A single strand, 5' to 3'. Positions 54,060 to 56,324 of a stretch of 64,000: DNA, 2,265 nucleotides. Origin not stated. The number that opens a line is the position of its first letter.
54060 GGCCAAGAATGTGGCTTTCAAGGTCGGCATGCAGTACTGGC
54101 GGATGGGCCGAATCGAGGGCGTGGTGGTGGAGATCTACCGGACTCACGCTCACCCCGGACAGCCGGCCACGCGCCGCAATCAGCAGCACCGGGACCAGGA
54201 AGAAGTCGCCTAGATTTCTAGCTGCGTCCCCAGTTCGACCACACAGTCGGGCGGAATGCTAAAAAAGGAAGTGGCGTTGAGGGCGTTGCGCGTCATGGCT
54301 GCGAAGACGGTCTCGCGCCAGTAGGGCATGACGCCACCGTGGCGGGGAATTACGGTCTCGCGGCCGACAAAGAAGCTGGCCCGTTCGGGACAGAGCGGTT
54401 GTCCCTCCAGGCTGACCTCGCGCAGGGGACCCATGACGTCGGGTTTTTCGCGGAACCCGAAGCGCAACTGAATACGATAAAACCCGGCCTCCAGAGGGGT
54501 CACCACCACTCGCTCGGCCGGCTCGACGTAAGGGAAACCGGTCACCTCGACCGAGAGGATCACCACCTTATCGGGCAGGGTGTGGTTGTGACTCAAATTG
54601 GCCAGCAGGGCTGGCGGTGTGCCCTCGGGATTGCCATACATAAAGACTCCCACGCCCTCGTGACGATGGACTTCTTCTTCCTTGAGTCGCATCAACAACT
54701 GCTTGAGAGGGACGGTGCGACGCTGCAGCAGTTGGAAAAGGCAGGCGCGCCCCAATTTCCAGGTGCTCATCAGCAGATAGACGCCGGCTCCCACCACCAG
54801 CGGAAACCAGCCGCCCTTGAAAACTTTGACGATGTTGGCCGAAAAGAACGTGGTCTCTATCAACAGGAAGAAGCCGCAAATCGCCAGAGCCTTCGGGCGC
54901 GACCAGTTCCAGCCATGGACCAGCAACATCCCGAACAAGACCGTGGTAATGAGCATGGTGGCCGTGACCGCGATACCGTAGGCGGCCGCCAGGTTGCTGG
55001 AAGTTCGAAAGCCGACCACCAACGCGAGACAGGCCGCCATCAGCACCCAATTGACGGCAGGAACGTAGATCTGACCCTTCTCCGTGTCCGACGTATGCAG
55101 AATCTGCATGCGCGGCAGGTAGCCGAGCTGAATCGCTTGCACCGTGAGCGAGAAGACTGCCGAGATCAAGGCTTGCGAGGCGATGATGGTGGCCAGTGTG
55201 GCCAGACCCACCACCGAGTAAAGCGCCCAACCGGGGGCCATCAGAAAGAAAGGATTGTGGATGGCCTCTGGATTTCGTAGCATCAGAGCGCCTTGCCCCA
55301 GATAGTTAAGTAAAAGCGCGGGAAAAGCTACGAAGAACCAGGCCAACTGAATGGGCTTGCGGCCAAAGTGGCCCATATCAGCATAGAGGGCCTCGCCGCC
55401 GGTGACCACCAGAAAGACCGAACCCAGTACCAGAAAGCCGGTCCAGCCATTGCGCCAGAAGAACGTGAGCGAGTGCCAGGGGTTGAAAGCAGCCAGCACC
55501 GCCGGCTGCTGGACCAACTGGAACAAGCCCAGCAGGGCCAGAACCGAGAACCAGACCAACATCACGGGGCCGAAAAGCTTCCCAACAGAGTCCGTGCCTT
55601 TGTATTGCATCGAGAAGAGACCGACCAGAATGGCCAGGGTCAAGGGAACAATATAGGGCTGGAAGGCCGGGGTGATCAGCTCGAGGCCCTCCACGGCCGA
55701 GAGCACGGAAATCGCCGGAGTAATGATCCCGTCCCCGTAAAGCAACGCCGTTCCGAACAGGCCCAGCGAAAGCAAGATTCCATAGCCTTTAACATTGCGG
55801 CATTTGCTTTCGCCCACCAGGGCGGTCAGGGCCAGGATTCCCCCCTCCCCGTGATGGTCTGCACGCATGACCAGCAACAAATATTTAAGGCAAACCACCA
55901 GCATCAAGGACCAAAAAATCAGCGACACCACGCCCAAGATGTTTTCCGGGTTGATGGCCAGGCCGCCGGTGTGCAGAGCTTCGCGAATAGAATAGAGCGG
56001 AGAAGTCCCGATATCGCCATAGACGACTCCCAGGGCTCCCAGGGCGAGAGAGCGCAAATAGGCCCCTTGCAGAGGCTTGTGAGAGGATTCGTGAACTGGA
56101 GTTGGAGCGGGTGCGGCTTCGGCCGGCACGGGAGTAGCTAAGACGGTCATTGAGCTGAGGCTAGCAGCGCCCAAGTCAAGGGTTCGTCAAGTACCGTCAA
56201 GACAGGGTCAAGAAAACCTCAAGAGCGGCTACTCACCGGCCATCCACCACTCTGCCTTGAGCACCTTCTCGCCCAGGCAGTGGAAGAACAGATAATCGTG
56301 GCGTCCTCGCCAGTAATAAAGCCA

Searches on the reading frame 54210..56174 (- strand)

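Call 65: search_protein_families(library=pfam, proteins=[window:54210-56174:-], max_evalue=0.0001)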
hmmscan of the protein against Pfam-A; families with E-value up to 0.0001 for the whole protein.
window:54210-56174:- (654 aa): 2 families
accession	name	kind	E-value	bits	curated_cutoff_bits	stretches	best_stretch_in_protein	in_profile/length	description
PF02705.21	K_trans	-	1.6e-188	627.2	24.8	1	43-494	1-452/454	K+ potassium transporter integral membrane domain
PF22776.1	K_trans_C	-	1.7e-43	148.5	24.8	1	507-654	2-151/151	K+ potassium transporter C-terminal domain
